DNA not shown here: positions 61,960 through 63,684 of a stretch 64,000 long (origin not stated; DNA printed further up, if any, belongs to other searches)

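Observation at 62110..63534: Membrane-anchored spermidine-synthase-like protein in the slot where Trb/VirB clusters normally encode the polytopic VirB6/TrbL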

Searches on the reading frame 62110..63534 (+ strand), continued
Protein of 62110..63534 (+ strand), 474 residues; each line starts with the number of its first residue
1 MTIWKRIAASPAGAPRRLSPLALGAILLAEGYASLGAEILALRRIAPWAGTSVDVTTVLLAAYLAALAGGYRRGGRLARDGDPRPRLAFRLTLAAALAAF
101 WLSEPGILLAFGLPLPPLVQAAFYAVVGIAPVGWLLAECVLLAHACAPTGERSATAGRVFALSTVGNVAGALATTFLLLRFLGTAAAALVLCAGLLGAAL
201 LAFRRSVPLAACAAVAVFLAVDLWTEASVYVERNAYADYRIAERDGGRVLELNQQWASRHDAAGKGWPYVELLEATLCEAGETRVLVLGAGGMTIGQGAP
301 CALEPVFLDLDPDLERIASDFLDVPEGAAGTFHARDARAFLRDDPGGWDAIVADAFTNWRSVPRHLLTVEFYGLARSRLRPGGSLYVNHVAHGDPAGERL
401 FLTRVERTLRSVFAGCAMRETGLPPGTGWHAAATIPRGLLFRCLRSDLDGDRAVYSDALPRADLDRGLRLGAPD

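Call 69: search_solved_structures(query=A2, max_evalue=0.001, show_alignments=5)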
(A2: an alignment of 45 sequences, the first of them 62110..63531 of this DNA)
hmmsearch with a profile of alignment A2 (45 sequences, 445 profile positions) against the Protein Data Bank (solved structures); distinct sequences matched with E-value up to 0.001: 26.
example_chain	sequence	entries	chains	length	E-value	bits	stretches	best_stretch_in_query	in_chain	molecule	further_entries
1uir_A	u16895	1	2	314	4.2e-16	62.2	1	214-396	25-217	Polyamine Aminopropyltransferase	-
3anx_A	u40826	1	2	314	4.3e-16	62.2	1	214-396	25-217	spermidine synthase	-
7xif_A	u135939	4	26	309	3.3e-12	49.4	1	209-373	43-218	Polyamine aminopropyltransferase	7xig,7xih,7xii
1iy9_A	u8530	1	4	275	3.8e-09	39.3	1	206-396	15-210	Spermidine synthase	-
3gjy_A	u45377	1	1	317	8.7e-08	34.8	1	222-375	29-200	Spermidine synthase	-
1inl_A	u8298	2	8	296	1.7e-07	33.9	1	253-373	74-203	Spermidine synthase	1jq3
3o4f_A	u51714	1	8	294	6.5e-07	31.9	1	212-374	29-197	Spermidine synthase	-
2pss_A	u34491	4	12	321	1.1e-06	31.2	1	204-373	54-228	Spermidine synthase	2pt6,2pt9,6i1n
2hte_A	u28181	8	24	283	1.2e-06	31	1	205-373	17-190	Spermidine synthase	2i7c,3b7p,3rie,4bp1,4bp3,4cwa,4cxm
2pwp_A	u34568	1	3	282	1.3e-06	31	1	205-373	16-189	Spermidine synthase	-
4uoe_A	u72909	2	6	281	1.3e-06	30.9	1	205-373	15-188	SPERMIDINE SYNTHASE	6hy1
2b2c_A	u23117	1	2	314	1.9e-06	30.4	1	205-371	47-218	spermidine synthase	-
2o05_A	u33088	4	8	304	3.4e-06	29.6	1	205-372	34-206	Spermidine synthase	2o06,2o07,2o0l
3rw9_A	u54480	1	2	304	3.4e-06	29.6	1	205-372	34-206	Spermidine synthase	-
9q41_A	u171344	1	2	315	3.7e-06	29.4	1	205-372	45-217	Spermidine synthase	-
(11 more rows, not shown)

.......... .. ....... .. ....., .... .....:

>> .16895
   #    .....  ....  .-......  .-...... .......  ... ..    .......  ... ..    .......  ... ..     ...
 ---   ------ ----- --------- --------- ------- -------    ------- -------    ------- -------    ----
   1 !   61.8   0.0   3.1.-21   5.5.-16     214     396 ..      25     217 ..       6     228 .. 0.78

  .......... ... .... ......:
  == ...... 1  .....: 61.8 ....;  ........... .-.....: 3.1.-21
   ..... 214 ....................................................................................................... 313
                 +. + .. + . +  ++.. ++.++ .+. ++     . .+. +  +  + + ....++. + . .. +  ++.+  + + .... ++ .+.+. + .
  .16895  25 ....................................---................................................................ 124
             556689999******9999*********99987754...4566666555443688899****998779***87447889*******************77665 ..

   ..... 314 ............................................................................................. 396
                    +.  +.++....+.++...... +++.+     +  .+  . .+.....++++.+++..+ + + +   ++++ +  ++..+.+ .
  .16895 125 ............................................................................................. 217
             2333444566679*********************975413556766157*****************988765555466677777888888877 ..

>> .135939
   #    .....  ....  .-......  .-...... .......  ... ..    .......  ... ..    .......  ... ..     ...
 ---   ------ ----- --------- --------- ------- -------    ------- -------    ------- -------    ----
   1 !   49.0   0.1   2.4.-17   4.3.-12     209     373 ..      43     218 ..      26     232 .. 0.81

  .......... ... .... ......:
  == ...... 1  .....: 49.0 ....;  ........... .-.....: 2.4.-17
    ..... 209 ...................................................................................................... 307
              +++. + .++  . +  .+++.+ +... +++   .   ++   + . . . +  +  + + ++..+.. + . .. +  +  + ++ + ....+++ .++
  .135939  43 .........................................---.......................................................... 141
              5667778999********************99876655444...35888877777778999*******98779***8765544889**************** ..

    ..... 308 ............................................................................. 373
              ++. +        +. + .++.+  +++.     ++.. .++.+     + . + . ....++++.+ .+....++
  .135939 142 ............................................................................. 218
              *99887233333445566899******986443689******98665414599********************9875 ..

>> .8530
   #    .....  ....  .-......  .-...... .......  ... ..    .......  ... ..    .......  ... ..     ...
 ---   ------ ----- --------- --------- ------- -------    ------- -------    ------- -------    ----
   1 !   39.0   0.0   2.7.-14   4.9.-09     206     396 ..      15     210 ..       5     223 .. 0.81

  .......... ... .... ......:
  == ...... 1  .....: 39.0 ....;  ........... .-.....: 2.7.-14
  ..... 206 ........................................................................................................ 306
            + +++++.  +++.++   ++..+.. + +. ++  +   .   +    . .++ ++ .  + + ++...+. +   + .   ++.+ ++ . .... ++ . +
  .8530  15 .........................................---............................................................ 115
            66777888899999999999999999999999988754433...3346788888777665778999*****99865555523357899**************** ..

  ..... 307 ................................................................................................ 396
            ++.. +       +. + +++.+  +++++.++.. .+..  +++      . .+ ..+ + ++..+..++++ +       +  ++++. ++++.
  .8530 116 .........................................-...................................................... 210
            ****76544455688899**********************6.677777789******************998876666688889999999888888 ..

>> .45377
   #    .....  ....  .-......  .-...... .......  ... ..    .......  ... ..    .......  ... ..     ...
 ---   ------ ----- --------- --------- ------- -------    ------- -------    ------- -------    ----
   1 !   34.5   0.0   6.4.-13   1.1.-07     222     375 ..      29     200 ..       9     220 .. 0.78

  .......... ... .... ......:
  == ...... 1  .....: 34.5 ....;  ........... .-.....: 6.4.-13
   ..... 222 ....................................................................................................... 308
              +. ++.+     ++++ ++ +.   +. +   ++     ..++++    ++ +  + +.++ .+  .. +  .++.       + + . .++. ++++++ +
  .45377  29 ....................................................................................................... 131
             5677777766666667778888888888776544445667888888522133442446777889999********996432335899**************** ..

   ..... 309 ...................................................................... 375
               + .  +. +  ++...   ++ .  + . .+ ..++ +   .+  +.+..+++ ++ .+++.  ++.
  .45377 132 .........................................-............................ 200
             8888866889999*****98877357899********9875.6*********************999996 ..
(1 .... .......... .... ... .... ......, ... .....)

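Call 85: find_encoding_contigs(protein=P0303, flank=10000, max_places=2)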
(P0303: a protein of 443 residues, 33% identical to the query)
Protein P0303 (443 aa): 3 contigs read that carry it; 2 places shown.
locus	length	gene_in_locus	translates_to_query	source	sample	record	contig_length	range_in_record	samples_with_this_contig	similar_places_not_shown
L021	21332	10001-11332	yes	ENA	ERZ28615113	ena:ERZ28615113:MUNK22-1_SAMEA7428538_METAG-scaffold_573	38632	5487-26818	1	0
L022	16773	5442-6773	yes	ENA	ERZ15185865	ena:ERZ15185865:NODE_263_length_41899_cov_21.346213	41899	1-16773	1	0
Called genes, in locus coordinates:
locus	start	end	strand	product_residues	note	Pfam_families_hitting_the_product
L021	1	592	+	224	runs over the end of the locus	-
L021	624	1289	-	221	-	-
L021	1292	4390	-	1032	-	PF00989:PAS, PF08448:PAS_4, PF13426:PAS_9, PF08447:PAS_3, PF00989:PAS, PF08448:PAS_4, PF00512:HisKA, PF02518:HATPase_c, +3 more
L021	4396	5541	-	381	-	PF08495:FIST, PF10442:FIST_C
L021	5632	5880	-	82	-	-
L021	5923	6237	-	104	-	-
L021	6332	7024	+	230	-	PF04654:DUF599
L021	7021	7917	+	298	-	PF00892:EamA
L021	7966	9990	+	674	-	PF00989:PAS (faint), PF08448:PAS_4 (faint), PF12860:PAS_7 (weak), PF13188:PAS_8 (weak), PF13426:PAS_9, PF00512:HisKA, PF02518:HATPase_c, PF00072:Response_reg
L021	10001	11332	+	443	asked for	-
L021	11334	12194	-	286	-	PF00892:EamA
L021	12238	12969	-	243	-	PF08032:SpoU_sub_bind, PF00588:SpoU_methylase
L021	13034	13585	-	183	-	PF01814:Hemerythrin (weak)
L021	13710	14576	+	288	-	PF08668:HDOD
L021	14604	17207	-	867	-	PF08206:OB_RNB, PF18614:RNase_II_C_S1 (faint), PF17876:CSD2, PF00773:RNB, PF00575:S1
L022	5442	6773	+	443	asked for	-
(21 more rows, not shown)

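Call 89: search_dna_similar(query=window:62110-63531:+, collection=plasmids, mode=protein, max_evalue=1e-10, max_rows=30)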
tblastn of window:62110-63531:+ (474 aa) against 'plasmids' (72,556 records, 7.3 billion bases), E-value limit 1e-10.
Records with a match: 12; places in all: 12; records where one place covers at least 80% of the query: 0.
Best place of each record, by identity: <60% 12.
By first word of the organism name: Marinobacter 5; Microvirga 2; Alteromonas 2; Legionella 1; Vibrio 1; Microbulbifer 1.
By predicted mobility (MOB-suite, as given by PLSDB): conjugative 7; non-mobilizable 4; mobilizable 1.
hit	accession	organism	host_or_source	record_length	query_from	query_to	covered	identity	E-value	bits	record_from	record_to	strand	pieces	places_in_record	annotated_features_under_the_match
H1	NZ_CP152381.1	Marinobacter sp. SBY-1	mixed culture,aerobic biological filter ...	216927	109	421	66%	32.1%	3e-26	120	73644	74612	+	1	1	fused MFS/spermidine synthase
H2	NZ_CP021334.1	Marinobacter salarius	pure culture,Lava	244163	109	421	66%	32.1%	3e-26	120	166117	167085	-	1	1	fused MFS/spermidine synthase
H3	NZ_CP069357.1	Microvirga sp. VF16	Vachellia farnesiana,Cell culture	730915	231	465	50%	31.5%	8e-16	88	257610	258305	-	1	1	fused MFS/spermidine synthase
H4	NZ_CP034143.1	Marinobacter sp. NP-4(2019)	pure culture,subseafloor basaltic crust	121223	236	465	49%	31.9%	1e-22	108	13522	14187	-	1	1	fused MFS/spermidine synthase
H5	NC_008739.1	Marinobacter nauticus VT8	-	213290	236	465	49%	31.9%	2e-22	108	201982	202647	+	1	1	fused MFS/spermidine synthase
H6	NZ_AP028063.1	Marinobacter shengliensis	-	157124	236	465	49%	31.5%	9e-22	106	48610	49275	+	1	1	fused MFS/spermidine synthase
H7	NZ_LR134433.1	Legionella adelaidensis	environmental,Cooling tower water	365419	226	465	51%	29.8%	6e-23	110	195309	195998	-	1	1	fused MFS/spermidine synthase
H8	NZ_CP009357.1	Vibrio tubiashii ATCC 19109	Mercenaria mercenaria,Larvae from hard ...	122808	236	465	49%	30.2%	2e-22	108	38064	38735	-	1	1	fused MFS/spermidine synthase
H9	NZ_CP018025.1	Alteromonas mediterranea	seawater,seawater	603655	235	421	39%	31.6%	2e-19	99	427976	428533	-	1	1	fused MFS/spermidine synthase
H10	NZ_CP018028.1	Alteromonas mediterranea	seawater,seawater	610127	235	421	39%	31.6%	2e-19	99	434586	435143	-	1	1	fused MFS/spermidine synthase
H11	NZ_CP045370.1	Microbulbifer sp. THAF38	pure culture,Surface of a polyethylene ...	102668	236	422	39%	31.6%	3e-20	102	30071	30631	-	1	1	fused MFS/spermidine synthase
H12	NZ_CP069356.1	Microvirga sp. VF16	Vachellia farnesiana,Cell culture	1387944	231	390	34%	33.5%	1e-13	81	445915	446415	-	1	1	none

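Call 90: get_annotated_region(hit=H8, flank=9000)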
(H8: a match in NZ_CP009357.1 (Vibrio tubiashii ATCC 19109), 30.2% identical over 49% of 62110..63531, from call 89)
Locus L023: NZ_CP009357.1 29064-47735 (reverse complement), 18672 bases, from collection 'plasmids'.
description: Vibrio tubiashii ATCC 19109 plasmid p123, complete sequence
organism: Vibrio tubiashii ATCC 19109 (NCBI taxid 1051646)
taxonomy: Bacteria; Pseudomonadota; Gammaproteobacteria; Vibrionales; Vibrionaceae; Vibrio; Vibrio tubiashii; Vibrio tubiashii ATCC 19109
host: -; source: Mercenaria mercenaria,Larvae from hard clams (Mercenaria mercenaria); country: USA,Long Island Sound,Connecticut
typing (MOB-suite, as given by PLSDB): conjugative; relaxase MOBH; mating-pair formation MPF_F
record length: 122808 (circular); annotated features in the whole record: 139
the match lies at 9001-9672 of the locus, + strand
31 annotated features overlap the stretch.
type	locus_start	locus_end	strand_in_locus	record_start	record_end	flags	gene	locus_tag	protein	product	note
CDS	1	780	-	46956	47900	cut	-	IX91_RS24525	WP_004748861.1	DUF3150 domain-containing protein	-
CDS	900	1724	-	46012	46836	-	-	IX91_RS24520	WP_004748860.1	hypothetical protein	-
CDS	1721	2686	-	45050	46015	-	-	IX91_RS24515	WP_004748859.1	AAA family ATPase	-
CDS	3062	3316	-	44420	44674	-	-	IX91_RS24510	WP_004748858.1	hypothetical protein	-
CDS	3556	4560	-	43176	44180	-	-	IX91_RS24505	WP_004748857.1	lambda-exonuclease family protein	-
CDS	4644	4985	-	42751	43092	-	-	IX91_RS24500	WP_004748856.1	hypothetical protein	-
CDS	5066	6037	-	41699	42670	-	-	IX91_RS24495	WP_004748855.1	recombinase RecT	GO:0006259 - DNA metabolic process [Evidence IEA]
CDS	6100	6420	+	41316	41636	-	-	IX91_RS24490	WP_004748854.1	hypothetical protein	-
CDS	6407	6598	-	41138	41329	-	-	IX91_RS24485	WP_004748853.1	hypothetical protein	-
CDS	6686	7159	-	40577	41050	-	ssb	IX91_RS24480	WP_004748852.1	single-stranded DNA-binding protein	GO:0006310 - DNA recombination [Evidence IEA]; GO:0006281 - DNA repair [Evidence IEA]; GO:0006260 - DNA replication ...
CDS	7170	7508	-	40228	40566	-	-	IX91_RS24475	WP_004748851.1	hypothetical protein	-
CDS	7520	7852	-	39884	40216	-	-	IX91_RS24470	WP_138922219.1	hypothetical protein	-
CDS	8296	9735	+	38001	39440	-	-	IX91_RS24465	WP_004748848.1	fused MFS/spermidine synthase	-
CDS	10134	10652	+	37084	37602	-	-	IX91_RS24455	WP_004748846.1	PD-(D/E)XK nuclease family protein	-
CDS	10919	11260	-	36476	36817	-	-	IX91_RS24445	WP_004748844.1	response regulator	GO:0000160 - phosphorelay signal transduction system [Evidence IEA]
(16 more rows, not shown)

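Call 91: get_annotated_region(hit=H7, flank=9000)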
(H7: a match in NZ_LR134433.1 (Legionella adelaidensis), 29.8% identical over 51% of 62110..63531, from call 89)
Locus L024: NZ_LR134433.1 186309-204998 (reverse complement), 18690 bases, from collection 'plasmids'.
description: Legionella adelaidensis strain NCTC12735 plasmid 24, complete sequence
organism: Legionella adelaidensis (NCBI taxid 45056)
taxonomy: Bacteria; Pseudomonadota; Gammaproteobacteria; Legionellales; Legionellaceae; Legionella; Legionella adelaidensis
host: -; source: environmental,Cooling tower water; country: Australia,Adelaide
typing (MOB-suite, as given by PLSDB): mobilizable; relaxase MOBH
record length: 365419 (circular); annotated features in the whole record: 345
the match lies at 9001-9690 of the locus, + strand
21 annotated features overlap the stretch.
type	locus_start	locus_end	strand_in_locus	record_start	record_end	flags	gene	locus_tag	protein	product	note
CDS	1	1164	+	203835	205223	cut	fumC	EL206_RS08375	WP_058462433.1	class II fumarate hydratase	GO:0006099 - tricarboxylic acid cycle [Evidence IEA]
CDS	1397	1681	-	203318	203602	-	-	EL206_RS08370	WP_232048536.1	6,7-dimethyl-8-ribityllumazine synthase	-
CDS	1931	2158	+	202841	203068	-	-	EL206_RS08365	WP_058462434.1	type II toxin-antitoxin system prevent-host-death family antitoxin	GO:0008219 - cell death [Evidence IEA]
CDS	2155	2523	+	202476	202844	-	-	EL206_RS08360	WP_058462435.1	type II toxin-antitoxin system VapC family toxin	-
CDS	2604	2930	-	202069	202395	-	-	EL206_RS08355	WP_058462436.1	DUF2845 domain-containing protein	-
CDS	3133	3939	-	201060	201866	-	-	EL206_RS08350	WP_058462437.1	glycerophosphodiester phosphodiesterase family protein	GO:0006629 - lipid metabolic process [Evidence IEA]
CDS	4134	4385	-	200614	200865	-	-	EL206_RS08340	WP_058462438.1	hypothetical protein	-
CDS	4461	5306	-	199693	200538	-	asd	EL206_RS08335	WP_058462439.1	archaetidylserine decarboxylase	GO:0008654 - phospholipid biosynthetic process [Evidence IEA]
CDS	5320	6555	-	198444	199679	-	-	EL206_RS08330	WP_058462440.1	MFS transporter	GO:0055085 - transmembrane transport [Evidence IEA]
CDS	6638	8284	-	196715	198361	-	-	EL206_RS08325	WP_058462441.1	M4 family metallopeptidase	-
CDS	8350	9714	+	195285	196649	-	-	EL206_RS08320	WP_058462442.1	fused MFS/spermidine synthase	-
CDS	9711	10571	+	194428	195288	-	-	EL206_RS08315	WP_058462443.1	DUF2520 domain-containing protein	-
CDS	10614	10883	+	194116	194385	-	-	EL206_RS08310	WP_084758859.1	cold shock domain-containing protein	-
CDS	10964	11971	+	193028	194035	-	-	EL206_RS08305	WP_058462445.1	MoxR family ATPase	-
CDS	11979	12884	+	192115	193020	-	-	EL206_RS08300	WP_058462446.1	DUF58 domain-containing protein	-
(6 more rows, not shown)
